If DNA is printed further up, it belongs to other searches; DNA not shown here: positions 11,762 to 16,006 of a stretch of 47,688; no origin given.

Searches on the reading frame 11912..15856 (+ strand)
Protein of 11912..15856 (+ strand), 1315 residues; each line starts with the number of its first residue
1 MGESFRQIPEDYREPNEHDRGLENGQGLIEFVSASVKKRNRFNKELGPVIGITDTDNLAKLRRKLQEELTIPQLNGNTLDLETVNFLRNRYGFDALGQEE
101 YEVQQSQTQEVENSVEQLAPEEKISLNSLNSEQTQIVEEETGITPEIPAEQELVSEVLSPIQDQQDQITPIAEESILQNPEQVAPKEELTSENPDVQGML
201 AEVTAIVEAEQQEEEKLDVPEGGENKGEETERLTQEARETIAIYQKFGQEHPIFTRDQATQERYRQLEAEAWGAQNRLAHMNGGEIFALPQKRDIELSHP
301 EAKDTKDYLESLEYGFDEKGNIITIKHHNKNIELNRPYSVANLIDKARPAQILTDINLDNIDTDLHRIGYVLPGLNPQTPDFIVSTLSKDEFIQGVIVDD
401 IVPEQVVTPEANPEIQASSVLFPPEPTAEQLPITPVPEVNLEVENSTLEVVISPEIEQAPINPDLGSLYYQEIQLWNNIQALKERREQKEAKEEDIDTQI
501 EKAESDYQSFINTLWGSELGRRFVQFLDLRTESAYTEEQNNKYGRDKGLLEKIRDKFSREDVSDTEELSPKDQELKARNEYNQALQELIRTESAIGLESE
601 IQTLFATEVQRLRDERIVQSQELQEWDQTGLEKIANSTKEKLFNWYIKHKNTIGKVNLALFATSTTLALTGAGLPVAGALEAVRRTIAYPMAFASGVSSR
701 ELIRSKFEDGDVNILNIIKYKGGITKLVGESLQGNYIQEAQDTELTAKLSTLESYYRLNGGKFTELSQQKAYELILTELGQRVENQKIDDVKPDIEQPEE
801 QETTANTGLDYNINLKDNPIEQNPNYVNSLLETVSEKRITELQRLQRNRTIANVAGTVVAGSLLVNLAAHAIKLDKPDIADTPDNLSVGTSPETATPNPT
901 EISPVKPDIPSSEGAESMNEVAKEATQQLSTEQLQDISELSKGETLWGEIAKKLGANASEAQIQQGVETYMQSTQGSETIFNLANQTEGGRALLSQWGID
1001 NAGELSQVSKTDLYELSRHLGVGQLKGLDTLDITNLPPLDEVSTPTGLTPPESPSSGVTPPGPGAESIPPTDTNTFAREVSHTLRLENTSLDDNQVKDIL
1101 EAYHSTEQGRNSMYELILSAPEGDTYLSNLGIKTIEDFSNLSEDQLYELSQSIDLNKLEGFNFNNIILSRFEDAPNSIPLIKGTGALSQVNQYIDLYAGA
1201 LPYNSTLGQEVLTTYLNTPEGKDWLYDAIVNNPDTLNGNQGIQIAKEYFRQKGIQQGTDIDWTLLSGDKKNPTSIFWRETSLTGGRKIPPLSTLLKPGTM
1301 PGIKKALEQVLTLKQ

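Call 6: search_protein_families(library=pfam, proteins=[window:11912-15856:+], max_evalue=0.001)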
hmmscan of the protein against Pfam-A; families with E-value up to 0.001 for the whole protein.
window:11912-15856:+ (1315 aa): 0 families

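Call 16: search_protein_families(library=pfam, proteins=[window:11912-15856:+], max_evalue=0.1)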
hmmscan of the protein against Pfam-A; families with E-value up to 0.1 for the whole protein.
window:11912-15856:+ (1315 aa): 1 family
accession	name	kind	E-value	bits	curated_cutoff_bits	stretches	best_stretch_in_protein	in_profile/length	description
PF11470.14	TUG-UBL1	-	0.035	14.7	23.3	0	314-347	29-61/65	TUG ubiquitin-like domain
